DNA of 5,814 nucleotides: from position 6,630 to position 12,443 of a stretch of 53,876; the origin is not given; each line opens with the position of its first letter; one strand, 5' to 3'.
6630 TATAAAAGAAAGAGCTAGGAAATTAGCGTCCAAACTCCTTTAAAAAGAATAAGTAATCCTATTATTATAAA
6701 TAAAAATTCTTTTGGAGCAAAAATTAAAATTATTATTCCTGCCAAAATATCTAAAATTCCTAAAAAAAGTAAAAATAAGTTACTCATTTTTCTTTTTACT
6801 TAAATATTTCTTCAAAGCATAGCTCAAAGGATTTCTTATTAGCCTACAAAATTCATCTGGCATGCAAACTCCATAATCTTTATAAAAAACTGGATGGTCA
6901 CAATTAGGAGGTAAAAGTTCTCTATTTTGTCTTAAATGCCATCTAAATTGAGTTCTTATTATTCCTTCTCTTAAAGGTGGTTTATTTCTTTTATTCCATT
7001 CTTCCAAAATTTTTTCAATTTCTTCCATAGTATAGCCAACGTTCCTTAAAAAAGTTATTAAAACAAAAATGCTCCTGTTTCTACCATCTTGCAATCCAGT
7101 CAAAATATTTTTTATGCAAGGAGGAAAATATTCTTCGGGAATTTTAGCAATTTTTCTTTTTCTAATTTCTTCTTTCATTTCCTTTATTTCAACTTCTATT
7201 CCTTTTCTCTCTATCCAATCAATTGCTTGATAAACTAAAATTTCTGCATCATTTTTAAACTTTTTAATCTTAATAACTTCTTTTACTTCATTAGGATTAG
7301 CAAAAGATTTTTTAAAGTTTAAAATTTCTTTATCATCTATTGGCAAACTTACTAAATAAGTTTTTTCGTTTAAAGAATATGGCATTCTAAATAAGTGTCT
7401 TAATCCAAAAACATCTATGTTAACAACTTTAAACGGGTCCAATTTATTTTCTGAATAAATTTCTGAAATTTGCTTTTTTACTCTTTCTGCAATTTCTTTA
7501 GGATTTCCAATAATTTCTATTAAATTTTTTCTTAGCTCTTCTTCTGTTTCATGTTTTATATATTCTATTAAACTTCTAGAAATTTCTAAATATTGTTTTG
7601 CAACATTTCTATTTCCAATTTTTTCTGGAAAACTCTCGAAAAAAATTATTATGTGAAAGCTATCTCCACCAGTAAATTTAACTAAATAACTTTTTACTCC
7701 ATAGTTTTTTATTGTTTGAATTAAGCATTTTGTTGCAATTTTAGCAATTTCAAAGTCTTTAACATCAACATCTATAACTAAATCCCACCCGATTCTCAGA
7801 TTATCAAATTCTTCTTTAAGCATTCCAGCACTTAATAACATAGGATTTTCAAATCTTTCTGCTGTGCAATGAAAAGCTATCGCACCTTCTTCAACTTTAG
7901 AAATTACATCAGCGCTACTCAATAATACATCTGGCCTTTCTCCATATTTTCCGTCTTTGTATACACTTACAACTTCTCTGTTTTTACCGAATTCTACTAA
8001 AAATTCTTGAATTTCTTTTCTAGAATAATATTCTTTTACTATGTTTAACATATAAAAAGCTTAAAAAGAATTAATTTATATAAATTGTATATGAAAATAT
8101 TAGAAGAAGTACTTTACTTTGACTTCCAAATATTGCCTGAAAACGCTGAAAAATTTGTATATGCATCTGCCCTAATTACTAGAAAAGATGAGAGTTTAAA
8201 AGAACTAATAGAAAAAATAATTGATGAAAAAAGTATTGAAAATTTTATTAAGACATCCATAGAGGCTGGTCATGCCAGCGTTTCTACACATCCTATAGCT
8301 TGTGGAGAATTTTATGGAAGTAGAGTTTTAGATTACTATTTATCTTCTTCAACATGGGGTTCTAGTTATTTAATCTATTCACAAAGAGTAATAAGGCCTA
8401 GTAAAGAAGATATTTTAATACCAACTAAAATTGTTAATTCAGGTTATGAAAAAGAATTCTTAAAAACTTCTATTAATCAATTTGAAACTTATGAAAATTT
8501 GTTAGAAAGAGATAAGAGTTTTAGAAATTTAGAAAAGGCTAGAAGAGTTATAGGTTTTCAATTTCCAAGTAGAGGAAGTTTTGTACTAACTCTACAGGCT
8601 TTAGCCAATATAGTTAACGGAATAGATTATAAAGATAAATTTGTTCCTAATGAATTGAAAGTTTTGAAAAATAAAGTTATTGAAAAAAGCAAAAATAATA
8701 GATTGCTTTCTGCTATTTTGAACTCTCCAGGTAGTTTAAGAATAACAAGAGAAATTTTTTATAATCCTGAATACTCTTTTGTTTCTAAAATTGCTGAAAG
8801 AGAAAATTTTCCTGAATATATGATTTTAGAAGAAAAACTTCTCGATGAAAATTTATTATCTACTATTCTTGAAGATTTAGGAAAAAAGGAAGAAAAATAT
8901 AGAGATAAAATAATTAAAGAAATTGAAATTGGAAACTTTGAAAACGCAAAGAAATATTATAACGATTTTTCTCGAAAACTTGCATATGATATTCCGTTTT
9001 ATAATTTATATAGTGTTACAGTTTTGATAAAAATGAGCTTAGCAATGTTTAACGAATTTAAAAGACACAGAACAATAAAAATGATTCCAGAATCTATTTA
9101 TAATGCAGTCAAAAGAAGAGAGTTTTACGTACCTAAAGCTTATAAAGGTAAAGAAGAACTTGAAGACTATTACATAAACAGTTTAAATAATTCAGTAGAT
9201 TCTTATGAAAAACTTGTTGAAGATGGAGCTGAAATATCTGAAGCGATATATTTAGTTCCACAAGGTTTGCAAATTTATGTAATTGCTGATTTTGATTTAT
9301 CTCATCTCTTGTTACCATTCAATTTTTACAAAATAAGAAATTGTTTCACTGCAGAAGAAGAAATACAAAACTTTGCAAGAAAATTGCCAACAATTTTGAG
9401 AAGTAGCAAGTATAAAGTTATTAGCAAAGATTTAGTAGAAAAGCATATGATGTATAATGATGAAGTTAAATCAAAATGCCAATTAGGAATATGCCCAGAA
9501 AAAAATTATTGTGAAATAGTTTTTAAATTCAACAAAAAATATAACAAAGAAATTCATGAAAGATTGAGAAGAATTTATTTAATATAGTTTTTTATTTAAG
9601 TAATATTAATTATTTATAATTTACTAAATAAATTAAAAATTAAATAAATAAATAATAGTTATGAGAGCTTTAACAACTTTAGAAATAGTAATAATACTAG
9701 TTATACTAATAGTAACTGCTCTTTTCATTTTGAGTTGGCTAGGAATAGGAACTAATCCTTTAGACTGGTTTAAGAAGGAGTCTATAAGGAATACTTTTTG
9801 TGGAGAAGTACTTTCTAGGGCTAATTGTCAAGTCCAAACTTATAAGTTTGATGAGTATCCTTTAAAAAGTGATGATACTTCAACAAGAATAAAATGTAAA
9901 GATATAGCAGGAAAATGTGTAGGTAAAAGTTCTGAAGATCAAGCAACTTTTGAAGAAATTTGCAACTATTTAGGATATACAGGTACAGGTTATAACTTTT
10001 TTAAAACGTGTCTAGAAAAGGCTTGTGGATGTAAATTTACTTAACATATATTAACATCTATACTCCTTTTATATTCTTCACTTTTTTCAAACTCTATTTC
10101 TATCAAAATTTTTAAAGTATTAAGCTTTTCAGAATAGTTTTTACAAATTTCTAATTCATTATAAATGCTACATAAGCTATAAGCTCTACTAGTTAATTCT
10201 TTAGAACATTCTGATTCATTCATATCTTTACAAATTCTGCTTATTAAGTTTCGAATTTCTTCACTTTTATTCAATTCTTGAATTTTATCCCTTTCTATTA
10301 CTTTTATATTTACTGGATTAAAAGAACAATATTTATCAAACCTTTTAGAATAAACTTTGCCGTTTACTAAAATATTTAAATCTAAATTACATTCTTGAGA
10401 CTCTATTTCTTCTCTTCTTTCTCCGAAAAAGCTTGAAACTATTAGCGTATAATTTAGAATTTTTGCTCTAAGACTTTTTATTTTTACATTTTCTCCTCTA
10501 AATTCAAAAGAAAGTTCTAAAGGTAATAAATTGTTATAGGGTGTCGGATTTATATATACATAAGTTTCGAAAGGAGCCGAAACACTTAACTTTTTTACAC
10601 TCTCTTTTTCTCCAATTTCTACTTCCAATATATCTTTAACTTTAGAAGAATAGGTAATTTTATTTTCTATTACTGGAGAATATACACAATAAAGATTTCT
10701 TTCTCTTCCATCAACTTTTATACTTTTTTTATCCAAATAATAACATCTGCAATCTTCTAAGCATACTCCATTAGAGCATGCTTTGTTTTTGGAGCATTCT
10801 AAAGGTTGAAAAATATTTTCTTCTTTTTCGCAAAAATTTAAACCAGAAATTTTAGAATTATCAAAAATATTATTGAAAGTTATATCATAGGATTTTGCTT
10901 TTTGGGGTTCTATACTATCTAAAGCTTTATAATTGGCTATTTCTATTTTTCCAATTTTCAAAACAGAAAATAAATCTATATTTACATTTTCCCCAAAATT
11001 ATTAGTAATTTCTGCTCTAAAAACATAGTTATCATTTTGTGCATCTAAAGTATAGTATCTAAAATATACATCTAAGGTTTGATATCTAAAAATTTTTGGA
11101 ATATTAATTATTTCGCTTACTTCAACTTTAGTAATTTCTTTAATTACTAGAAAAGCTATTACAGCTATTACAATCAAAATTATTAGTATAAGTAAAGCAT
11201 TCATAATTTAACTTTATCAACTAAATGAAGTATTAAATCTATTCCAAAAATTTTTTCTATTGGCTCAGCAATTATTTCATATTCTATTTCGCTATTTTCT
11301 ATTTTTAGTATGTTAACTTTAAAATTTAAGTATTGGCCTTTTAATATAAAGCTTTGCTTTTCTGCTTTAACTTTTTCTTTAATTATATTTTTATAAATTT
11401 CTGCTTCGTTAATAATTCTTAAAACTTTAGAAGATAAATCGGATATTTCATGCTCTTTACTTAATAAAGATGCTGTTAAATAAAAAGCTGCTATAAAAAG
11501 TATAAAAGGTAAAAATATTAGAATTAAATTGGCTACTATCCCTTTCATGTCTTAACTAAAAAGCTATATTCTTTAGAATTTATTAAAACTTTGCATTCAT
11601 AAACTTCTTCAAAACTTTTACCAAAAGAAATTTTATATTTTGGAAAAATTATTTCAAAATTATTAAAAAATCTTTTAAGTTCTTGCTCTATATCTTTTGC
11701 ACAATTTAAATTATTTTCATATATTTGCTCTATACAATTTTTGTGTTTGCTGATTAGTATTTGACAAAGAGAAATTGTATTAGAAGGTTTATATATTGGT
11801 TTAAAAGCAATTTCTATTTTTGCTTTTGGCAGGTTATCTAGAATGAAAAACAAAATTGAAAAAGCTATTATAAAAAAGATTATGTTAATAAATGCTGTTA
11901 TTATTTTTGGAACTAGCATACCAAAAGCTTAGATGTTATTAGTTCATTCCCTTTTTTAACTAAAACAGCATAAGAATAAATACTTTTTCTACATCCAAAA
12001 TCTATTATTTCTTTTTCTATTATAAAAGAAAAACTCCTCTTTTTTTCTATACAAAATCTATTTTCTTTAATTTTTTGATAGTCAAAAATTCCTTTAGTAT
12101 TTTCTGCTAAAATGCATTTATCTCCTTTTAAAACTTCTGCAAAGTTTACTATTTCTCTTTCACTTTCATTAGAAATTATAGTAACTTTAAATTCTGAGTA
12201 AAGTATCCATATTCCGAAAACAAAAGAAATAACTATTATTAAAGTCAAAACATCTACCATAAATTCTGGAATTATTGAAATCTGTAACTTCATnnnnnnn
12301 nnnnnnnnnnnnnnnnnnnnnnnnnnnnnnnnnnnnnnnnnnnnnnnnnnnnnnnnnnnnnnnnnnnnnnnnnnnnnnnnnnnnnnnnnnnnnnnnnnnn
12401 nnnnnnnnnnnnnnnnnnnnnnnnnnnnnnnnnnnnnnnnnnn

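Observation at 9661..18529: Type IV filament-like surface locus built from unassignable proteins, with no ATPase or prepilin peptidase in the window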

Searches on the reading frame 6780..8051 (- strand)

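Call 8: search_protein_families(library=pfam, max_evalue=0.001, proteins=[window:6780-8051:-])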
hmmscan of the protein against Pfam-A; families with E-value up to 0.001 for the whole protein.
window:6780-8051:- (423 aa): 2 families
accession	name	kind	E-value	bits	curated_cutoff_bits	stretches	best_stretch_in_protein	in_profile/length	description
PF04104.19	DNA_primase_lrg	-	4.2e-11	43.1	22.4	1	288-386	87-190/266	Eukaryotic and archaeal DNA primase, large subunit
PF01896.25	DNA_primase_S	-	5.9e-09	36.9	26.8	1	94-239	2-162/163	DNA primase small subunit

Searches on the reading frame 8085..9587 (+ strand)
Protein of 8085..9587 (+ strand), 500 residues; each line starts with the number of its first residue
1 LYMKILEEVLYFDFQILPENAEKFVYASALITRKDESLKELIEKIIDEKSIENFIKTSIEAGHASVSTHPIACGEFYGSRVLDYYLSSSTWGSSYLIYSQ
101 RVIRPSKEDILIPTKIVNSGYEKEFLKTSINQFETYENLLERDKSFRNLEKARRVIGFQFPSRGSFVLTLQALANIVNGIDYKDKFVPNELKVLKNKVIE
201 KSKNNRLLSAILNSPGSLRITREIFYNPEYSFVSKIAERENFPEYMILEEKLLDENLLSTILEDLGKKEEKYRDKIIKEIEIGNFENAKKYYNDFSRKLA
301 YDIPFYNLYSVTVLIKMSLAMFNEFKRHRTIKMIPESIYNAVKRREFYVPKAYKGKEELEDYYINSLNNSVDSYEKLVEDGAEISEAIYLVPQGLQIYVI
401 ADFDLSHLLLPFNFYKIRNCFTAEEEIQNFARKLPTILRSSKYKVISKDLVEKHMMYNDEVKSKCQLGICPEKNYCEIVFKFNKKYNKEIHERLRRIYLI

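Call 8: search_protein_families(library=pfam, max_evalue=0.001, proteins=[window:8085-9587:+])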
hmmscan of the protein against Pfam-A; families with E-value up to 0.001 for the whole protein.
window:8085-9587:+ (500 aa): 1 family
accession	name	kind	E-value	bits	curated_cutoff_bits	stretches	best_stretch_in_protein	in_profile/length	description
PF02511.20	Thy1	-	9.5e-25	87.9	24.8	2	309-439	57-186/191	Thymidylate synthase complementing protein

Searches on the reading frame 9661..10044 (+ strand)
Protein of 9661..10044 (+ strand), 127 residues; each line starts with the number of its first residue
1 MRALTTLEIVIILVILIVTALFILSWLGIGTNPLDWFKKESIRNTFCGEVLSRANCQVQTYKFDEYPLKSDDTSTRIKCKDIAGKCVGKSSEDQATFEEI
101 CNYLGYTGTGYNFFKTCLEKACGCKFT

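Call 6: search_protein_families(library=pfam, max_evalue=1, proteins=[window:9661-10044:+])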
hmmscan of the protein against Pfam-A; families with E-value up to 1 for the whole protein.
window:9661-10044:+ (127 aa): 0 families

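Call 7: search_protein_families(library=ncbifam, max_evalue=1, proteins=[window:9661-10044:+])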
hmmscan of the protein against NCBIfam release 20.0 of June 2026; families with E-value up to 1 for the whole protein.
window:9661-10044:+ (127 aa): 1 family
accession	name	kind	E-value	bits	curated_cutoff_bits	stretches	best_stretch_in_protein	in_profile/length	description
NF040999.1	pilin_ComGC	equivalog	0.98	9.7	75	0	3-65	3-57/84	competence type IV pilus major pilin ComGC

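Call 78: search_solved_structures(query=A5, max_evalue=10)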
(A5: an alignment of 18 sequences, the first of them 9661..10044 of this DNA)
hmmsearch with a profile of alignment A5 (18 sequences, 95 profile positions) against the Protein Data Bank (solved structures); distinct sequences matched with E-value up to 10: 15.
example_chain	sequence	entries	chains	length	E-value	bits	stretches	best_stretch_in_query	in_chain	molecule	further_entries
6b87_A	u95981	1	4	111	0.0016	22.1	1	7-34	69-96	TMHC2_E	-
8fk7_A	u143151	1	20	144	0.021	18.5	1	3-75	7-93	Flagellin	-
8pfb_G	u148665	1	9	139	0.23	15.2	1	9-49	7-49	Type IV pilin PilE1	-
6w8u_A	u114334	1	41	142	0.67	13.7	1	5-38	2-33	pilin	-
4il6_I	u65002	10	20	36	0.8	13.5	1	5-28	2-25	Photosystem II reaction center protein I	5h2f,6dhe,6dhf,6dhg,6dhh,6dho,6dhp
5zzn_I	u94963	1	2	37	0.88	13.3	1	5-28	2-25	Photosystem II reaction center protein I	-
7czl_I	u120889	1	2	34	0.9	13.3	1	5-28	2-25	Photosystem II reaction center protein I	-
11yo_I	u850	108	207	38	0.9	13.3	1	5-30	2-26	Photosystem II reaction center protein I | Photosystem II reaction center I protein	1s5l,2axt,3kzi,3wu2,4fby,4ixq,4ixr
3a0b_I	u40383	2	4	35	0.91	13.3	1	5-28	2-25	Photosystem II reaction center protein I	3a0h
6ncl_l4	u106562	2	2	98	1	13.1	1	10-82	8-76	P13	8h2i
2n28_A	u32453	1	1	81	1.4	12.7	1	6-37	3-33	Protein Vpu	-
5cwd_A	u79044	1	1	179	3.8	11.3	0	39-92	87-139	Designed helical repeat protein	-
2l6w_A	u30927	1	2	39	5.6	10.7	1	6-30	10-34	Beta-type platelet-derived growth factor receptor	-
1pi7_A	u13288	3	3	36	5.7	10.7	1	7-28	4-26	VPU protein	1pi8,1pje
2gof_A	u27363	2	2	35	6.9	10.5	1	10-27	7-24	VPU protein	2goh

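Call 103: search_protein_families(library=pfam, alignment_id=A11, max_evalue=0.01)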
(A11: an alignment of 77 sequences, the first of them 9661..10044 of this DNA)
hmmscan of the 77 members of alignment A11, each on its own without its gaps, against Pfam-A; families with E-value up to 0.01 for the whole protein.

A. member 1, window:9661-10044:+ (127 aa): 0 families

B. families by the number of members that match (of 77 scanned): 10 families
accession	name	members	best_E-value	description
PF13441.11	Gly-zipper_YMGG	1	0.00054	YMGG-like Gly-zipper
PF20721.2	C19orf12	1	0.00098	C19orf12-like protein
PF08016.18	PKD_channel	1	0.0015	Polycystin cation channel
PF23928.1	DUF7266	1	0.0015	Family of unknown function (DUF7266)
PF07009.16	NusG_II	1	0.0017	NusG domain II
PF03125.24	Sre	1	0.0039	Sre G protein-coupled chemoreceptor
PF10841.13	DUF2644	1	0.004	Protein of unknown function (DUF2644)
PF23956.1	DUF7285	1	0.0041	Family of unknown function (DUF7285)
PF18705.7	DUF5643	1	0.0042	Family of unknown function (DUF5643)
PF14208.11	DUF4320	1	0.0095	Domain of unknown function (DUF4320)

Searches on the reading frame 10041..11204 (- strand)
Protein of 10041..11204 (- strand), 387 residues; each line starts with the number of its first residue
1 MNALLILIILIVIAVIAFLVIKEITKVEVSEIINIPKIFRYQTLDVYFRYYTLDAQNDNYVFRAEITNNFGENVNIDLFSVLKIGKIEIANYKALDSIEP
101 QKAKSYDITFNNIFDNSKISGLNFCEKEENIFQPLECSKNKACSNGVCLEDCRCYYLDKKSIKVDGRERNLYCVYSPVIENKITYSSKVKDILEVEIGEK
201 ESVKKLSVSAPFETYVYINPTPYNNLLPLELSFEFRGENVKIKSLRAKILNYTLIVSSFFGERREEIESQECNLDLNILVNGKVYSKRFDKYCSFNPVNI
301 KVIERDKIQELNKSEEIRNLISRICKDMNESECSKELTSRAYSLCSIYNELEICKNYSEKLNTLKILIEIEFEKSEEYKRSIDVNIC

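Call 6: search_protein_families(library=pfam, max_evalue=1, proteins=[window:10041-11204:-])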
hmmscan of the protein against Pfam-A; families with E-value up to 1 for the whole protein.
window:10041-11204:- (387 aa): 1 family
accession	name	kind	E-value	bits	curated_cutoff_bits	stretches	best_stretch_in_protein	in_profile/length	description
PF21605.3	CRLF2-like_D2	-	0.12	12.9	27.3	1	228-289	4-67/94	Cytokine receptor-like factor 2-like, D2 domain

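Call 7: search_protein_families(library=ncbifam, max_evalue=1, proteins=[window:10041-11204:-])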
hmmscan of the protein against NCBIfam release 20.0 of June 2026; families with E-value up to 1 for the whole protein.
window:10041-11204:- (387 aa): 2 families
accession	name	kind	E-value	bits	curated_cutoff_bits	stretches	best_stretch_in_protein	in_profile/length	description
TIGR00448.1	rpoE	equivalog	0.059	12.9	124.2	1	286-345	111-171/179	DNA-directed RNA polymerase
NF006363.0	PRK08582.1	equivalog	0.27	11.4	171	1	57-104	39-86/140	S1 domain-containing RNA-binding protein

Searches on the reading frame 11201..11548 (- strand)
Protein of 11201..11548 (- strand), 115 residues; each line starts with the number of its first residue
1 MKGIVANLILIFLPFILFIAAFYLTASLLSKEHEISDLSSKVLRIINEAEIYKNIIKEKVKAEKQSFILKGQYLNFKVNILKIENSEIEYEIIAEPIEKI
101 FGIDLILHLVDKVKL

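Call 6: search_protein_families(library=pfam, max_evalue=1, proteins=[window:11201-11548:-])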
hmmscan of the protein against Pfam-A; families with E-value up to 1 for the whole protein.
window:11201-11548:- (115 aa): 1 family
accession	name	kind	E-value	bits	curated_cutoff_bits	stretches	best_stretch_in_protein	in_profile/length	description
PF14804.11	Jag_N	-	0.041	14.7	25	1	81-103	17-39/50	Jag N-terminus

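Call 7: search_protein_families(library=ncbifam, max_evalue=1, proteins=[window:11201-11548:-])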
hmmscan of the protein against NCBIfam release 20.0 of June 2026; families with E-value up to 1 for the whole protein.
window:11201-11548:- (115 aa): 0 families

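Call 81: search_solved_structures(query=A9, max_evalue=10)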
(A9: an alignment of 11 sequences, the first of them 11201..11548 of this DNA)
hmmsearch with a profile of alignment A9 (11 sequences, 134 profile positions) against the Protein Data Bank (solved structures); distinct sequences matched with E-value up to 10: 11.
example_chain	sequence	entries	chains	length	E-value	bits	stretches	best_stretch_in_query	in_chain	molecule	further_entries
4r80_A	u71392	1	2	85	0.035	17.2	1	77-129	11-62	OR486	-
5tpj_A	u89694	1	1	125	0.28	14.3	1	94-128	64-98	denovo NTF2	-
1jth_B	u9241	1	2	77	0.28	14.3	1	38-79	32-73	syntaxin 1a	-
9pff_H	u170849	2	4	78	0.3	14.2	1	38-79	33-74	Syntaxin-1A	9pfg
1hvv_A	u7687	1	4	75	0.41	13.8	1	38-78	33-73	SYNTAXIN 1A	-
6w90_A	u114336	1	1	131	0.47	13.6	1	92-128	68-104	NTF2 fold protein loop-helix-loop design NT-9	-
5kph_A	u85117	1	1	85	0.59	13.3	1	75-128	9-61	De novo Beta Sheet Design Protein OR485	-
7x5e_A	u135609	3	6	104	0.78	12.9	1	59-118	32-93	Transcription factor MafG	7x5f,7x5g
3a5t_A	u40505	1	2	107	1.1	12.5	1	59-118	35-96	Transcription factor MafG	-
5v3s_A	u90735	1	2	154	1.1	12.4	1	70-128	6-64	Two-component insecticidal protein 16 kDa unit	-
7wbn_A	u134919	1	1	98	8.4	9.5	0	30-63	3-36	RevCC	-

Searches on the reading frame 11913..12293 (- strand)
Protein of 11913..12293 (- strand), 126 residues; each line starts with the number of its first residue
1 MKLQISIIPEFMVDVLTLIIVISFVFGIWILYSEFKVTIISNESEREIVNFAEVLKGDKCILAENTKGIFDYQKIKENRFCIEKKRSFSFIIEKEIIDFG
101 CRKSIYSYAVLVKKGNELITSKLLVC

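Call 6: search_protein_families(library=pfam, max_evalue=1, proteins=[window:11913-12293:-])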
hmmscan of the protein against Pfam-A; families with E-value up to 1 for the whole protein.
window:11913-12293:- (126 aa): 0 families

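Call 7: search_protein_families(library=ncbifam, max_evalue=1, proteins=[window:11913-12293:-])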
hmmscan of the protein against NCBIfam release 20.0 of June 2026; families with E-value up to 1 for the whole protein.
window:11913-12293:- (126 aa): 1 family
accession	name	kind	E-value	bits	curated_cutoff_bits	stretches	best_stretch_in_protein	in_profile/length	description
NF053681.1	divisome_ZapJ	equivalog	0.18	11.5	100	1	39-91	120-169/199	divisome accessory protein ZapJ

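Call 56: find_homologous_proteins(query=window:11913-12293:-, max_evalue=0.01)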
Query window:11913-12293:- (126 aa): 2 proteins with E <= 0.01 among 10 candidates.
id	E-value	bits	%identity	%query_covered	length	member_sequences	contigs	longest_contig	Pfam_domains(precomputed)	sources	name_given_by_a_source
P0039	2.0e-72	259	100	100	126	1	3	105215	-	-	-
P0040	6.9e-60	218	80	100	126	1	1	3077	-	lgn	-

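Call 79: search_solved_structures(query=A6, max_evalue=10)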
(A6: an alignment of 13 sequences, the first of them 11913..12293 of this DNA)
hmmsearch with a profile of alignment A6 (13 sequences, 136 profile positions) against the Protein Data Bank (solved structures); distinct sequences matched with E-value up to 10: 2.
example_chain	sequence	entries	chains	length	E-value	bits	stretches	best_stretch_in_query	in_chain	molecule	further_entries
4o9e_A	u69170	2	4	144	0.76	13.1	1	67-109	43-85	QdtA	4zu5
4zu7_A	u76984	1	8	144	0.8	13.1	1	67-109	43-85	QdtA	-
